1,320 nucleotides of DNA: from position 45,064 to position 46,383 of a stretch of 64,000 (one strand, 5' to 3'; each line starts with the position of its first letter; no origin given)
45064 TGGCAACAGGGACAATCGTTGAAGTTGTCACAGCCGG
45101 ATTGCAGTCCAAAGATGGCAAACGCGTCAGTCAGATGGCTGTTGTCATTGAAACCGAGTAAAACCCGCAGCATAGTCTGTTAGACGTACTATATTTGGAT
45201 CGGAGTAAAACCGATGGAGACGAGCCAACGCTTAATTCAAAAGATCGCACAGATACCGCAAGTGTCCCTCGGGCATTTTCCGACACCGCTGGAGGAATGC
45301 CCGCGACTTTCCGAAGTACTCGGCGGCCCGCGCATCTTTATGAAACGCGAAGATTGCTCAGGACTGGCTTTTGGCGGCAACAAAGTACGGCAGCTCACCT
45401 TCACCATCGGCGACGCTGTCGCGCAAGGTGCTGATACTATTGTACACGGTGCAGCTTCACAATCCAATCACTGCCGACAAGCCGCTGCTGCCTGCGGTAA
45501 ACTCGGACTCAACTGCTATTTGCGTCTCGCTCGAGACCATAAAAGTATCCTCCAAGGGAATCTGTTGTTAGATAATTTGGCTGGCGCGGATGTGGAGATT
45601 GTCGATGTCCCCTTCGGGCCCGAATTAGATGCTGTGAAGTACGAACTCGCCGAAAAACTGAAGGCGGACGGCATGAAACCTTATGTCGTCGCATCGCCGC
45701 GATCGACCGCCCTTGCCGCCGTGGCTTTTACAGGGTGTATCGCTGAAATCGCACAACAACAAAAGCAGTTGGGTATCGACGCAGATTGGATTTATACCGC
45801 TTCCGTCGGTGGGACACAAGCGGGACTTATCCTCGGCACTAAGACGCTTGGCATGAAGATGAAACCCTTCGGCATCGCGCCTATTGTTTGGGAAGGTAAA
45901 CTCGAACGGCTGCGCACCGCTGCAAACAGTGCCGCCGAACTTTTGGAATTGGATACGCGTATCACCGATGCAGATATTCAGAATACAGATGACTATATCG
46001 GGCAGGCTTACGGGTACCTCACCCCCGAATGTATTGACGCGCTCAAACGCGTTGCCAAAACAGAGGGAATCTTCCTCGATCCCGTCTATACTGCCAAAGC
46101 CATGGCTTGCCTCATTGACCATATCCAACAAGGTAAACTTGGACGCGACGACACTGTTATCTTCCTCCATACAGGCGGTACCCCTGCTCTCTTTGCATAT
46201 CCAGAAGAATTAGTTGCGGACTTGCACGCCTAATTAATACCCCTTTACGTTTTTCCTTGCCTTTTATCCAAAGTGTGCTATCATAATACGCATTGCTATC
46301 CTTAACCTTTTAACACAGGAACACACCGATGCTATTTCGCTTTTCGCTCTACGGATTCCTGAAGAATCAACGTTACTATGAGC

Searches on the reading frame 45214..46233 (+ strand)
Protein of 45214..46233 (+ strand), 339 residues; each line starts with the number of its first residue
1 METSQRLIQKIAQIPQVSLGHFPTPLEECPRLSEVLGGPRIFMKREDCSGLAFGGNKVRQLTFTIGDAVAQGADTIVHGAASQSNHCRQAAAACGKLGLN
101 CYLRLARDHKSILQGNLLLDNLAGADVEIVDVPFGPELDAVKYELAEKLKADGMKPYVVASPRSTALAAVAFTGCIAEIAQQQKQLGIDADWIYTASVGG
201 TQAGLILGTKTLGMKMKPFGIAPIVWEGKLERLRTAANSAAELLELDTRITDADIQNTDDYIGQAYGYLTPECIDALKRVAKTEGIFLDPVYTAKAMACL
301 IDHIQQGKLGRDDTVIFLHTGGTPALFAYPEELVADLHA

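Call 19: search_protein_families(library=ncbifam, proteins=[window:45214-46233:+], max_evalue=0.00001)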
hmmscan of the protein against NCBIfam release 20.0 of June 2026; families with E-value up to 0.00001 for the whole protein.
window:45214-46233:+ (339 aa): 12 families
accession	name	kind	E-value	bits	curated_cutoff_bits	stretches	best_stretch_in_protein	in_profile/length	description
NF052482.1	sulfolyase_CuyA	equivalog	8.2e-91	304.3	450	1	10-333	2-331/332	D-cysteate sulfo-lyase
NF052537.1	CoM_syn_XcbE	exception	1.7e-76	257.5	450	1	11-328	3-322/322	coenzyme M biosynthesis enzyme XcbE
TIGR01275.1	ACC_deam_rel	subfamily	1.6e-73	247.8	289.4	1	17-332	1-320/321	pyridoxal phosphate-dependent enzymes, D-cysteine desulfhydrase family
NF003032.0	PRK03910.1-5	equivalog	7.2e-67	225.9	469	1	7-331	3-328/330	D-cysteine desulfhydrase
NF003030.0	PRK03910.1-3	equivalog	8e-67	225.8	429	1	5-332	4-334/338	D-cysteine desulfhydrase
NF003029.0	PRK03910.1-1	equivalog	1.8e-63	214.9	610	1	9-330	4-325/328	D-cysteine desulfhydrase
NF010646.0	PRK14045.1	equivalog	7.3e-62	209.5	550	1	10-334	8-326/329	1-aminocyclopropane-1-carboxylate deaminase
TIGR01274.1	ACC_deam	equivalog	2.2e-56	191.4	392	1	11-330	2-331/337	1-aminocyclopropane-1-carboxylate deaminase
NF006050.0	PRK08197.1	equivalog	1e-08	34.4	303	0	16-131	73-181/406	threonine synthase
TIGR00263.1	trpB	equivalog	4.4e-08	32.6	392.45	0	22-161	49-185/385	tryptophan synthase subunit beta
NF010376.0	PRK13803.1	equivalog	5.7e-08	32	819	0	4-127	242-360/600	bifunctional phosphoribosylanthranilate isomerase/tryptophan synthase subunit beta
TIGR00260.1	thrC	equivalog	2.2e-06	27.1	167.1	0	5-312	4-322/340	threonine synthase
